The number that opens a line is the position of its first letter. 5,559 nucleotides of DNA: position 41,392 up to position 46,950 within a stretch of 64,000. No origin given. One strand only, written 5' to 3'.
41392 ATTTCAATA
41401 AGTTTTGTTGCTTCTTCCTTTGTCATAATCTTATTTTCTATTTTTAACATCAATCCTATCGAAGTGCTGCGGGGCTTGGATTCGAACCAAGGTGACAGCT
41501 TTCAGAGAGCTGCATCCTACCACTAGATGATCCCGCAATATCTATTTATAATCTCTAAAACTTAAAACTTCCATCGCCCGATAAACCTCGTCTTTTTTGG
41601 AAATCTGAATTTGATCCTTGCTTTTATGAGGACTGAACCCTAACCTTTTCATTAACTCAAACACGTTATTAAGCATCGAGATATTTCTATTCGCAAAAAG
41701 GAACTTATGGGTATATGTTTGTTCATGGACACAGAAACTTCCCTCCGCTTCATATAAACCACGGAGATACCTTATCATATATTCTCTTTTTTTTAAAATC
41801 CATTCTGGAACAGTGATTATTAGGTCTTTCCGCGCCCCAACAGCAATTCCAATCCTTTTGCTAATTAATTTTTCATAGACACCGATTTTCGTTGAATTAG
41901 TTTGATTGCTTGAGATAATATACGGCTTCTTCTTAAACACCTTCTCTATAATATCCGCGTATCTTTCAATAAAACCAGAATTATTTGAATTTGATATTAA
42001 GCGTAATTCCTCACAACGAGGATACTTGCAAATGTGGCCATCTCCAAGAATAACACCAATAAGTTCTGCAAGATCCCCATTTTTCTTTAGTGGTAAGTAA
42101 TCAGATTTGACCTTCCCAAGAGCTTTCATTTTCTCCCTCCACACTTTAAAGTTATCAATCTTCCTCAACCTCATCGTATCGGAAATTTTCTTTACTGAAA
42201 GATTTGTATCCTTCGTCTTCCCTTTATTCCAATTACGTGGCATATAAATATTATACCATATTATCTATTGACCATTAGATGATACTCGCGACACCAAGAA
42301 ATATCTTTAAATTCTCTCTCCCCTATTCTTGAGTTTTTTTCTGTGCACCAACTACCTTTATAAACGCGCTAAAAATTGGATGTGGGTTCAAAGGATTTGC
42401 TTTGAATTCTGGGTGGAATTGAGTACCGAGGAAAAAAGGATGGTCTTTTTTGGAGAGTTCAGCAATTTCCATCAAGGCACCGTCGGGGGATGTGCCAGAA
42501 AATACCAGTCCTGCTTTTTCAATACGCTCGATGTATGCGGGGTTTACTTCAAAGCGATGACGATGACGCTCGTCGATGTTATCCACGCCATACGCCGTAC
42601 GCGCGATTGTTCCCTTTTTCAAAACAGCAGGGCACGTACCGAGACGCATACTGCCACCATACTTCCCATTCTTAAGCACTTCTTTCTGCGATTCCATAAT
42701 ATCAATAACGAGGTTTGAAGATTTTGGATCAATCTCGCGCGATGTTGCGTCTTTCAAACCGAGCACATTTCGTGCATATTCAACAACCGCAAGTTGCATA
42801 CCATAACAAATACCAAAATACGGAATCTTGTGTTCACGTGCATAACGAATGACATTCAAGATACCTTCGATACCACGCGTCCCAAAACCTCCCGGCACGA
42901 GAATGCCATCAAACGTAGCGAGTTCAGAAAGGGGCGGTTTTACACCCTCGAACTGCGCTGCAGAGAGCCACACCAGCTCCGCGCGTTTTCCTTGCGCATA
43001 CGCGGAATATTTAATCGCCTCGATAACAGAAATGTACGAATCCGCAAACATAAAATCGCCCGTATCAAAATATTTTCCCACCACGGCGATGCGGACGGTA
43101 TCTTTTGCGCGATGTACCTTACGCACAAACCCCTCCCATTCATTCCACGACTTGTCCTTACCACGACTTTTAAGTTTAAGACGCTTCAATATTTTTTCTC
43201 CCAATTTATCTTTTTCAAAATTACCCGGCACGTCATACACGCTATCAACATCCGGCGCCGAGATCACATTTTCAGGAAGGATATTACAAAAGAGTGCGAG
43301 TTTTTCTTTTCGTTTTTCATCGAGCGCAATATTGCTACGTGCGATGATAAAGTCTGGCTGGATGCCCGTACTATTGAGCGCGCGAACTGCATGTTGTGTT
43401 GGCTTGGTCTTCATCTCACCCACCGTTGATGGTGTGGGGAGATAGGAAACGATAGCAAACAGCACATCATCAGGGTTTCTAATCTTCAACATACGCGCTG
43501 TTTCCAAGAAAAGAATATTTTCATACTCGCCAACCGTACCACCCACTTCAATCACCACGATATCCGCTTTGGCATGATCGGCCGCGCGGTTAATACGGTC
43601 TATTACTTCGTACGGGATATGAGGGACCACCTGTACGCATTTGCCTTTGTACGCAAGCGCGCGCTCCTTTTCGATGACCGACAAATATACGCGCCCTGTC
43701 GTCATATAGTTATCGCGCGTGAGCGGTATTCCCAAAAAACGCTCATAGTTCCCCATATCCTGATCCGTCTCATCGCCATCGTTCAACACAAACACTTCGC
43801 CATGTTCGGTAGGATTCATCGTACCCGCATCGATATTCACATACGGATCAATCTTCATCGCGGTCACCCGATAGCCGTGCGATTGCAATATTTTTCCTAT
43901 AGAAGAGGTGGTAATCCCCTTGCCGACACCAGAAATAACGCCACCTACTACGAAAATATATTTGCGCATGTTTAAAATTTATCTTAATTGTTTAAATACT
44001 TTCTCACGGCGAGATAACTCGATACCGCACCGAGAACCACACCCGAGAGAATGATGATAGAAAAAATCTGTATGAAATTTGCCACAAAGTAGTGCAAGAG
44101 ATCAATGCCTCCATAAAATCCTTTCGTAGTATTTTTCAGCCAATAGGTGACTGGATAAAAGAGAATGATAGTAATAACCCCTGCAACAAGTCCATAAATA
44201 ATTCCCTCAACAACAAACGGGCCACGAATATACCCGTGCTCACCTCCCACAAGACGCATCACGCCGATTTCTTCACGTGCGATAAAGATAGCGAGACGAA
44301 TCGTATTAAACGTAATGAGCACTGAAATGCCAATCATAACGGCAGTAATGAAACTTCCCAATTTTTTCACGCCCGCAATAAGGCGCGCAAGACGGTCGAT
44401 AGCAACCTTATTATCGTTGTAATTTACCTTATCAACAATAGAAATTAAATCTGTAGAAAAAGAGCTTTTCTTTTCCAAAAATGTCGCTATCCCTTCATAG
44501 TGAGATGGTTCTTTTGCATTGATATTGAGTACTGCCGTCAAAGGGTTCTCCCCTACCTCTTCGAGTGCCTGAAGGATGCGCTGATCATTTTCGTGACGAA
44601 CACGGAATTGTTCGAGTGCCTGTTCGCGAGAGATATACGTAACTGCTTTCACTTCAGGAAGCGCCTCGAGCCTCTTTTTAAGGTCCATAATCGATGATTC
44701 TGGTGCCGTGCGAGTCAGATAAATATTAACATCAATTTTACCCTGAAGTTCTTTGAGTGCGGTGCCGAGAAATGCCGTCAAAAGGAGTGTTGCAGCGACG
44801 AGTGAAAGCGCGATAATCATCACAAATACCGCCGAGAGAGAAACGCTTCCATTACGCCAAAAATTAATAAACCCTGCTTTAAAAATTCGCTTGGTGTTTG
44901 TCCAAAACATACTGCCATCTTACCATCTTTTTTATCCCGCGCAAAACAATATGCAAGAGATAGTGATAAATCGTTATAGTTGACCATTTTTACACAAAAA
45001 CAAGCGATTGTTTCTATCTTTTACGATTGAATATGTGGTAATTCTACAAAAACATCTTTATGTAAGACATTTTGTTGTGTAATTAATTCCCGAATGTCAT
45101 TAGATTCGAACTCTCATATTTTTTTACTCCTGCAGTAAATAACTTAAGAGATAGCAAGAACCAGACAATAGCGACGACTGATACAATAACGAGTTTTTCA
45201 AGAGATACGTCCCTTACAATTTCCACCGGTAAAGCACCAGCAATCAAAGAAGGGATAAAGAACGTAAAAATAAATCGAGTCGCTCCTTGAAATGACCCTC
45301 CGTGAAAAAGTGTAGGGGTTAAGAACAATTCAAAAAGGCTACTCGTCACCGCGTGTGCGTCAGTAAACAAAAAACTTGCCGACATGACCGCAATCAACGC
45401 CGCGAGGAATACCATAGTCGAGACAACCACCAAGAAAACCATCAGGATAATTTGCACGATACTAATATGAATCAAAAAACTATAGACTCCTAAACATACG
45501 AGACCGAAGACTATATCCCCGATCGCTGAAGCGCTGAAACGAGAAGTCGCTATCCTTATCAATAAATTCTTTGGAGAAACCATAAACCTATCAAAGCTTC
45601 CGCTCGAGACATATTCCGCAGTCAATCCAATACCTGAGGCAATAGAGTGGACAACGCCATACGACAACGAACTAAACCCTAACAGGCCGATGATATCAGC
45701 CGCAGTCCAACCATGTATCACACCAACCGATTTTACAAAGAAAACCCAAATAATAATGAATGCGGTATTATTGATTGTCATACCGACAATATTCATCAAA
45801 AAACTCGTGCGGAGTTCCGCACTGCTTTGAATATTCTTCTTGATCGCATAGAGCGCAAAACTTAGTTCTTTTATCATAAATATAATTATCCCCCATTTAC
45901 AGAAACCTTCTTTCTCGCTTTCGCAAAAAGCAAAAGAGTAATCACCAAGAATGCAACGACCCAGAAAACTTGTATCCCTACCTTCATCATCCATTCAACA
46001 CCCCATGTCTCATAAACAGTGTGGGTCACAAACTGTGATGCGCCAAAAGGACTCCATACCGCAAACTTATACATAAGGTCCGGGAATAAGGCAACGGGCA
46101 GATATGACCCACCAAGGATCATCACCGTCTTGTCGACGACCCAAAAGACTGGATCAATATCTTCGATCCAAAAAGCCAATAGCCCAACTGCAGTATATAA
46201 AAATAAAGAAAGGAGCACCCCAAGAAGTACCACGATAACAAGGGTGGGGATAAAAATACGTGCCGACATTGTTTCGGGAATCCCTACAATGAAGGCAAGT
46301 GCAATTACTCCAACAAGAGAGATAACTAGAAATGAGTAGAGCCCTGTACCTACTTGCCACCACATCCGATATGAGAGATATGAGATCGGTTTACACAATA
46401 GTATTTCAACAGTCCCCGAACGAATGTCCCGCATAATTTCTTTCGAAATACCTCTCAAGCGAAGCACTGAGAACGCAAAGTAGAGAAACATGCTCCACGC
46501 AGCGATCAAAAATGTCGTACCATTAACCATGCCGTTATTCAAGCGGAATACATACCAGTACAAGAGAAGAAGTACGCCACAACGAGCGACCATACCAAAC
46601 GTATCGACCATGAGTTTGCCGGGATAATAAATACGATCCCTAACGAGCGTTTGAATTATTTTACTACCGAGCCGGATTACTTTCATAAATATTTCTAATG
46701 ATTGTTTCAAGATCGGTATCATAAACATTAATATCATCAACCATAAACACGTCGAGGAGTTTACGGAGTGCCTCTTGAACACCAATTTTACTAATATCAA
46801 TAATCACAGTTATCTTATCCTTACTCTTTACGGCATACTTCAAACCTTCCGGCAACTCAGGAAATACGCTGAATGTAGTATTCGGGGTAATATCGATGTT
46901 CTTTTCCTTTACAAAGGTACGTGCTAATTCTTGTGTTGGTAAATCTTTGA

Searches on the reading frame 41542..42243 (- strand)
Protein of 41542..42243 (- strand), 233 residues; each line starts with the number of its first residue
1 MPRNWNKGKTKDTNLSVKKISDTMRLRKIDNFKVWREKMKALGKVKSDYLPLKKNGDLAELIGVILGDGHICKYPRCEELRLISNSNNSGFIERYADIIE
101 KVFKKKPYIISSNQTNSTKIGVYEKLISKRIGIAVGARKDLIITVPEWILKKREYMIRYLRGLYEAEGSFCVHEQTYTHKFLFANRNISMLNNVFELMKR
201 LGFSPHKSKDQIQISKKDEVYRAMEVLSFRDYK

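Call 18: search_protein_families(library=pfam, proteins=[window:41542-42243:-], max_evalue=0.00001)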
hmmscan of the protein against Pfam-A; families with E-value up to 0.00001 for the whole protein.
window:41542-42243:- (233 aa): 1 family
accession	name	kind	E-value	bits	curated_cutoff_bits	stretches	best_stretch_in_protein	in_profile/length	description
PF14528.11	LAGLIDADG_3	-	3.4e-06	27.7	22.5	0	155-222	2-65/82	LAGLIDADG-like domain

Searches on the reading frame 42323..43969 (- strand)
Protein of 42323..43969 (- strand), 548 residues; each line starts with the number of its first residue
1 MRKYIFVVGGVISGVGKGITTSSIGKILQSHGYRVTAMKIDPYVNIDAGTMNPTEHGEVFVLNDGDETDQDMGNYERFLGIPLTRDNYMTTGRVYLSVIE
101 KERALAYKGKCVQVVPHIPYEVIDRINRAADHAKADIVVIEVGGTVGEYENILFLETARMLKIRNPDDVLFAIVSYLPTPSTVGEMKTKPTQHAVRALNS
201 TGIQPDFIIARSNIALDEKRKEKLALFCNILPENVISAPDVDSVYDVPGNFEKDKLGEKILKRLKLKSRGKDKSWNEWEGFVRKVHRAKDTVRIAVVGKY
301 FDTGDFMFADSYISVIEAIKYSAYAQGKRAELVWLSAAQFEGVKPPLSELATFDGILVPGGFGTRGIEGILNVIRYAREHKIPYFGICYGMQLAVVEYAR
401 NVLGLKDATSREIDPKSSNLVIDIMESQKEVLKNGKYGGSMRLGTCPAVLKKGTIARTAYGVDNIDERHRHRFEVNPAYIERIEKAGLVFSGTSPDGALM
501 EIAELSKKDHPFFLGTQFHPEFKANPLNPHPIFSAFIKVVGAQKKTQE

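Call 18: search_protein_families(library=pfam, proteins=[window:42323-43969:-], max_evalue=0.00001)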
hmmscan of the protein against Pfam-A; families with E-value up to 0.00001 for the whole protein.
window:42323-43969:- (548 aa): 3 families
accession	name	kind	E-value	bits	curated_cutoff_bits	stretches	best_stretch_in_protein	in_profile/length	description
PF06418.20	CTP_synth_N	-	1.2e-106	356.4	26.1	1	3-266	1-265/265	CTP synthase N-terminus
PF00117.34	GATase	-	7.2e-37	127.3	22.8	1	309-538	3-189/190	Glutamine amidotransferase class-I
PF07722.19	Peptidase_C26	-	2.7e-06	27.7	20.5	0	372-521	96-219/219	Peptidase C26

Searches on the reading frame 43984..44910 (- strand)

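Call 18: search_protein_families(library=pfam, proteins=[window:43984-44910:-], max_evalue=0.00001)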
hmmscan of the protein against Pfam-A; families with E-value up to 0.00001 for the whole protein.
window:43984-44910:- (308 aa): 2 families
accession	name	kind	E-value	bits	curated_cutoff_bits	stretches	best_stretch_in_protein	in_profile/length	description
PF18075.7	FtsX_ECD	-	9.1e-17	61.9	23.5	1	60-147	2-89/96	FtsX extracellular domain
PF02687.27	FtsX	-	4.9e-11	43.2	25.5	1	187-304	2-118/120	FtsX-like permease C-terminal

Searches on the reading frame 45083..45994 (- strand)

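Call 18: search_protein_families(library=pfam, proteins=[window:45083-45994:-], max_evalue=0.00001)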
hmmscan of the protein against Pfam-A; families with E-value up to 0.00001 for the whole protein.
window:45083-45994:- (303 aa): 1 family
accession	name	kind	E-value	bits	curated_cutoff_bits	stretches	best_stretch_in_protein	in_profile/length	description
PF06182.17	ABC2_membrane_6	-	9.4e-27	94.7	22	1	77-296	5-228/229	ABC-2 family transporter protein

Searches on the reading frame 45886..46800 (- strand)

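Call 18: search_protein_families(library=pfam, proteins=[window:45886-46800:-], max_evalue=0.00001)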
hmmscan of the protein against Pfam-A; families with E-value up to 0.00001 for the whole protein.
window:45886-46800:- (304 aa): 1 family
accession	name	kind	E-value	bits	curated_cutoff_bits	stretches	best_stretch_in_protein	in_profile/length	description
PF06182.17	ABC2_membrane_6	-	1.4e-08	35.2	22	1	77-298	6-224/229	ABC-2 family transporter protein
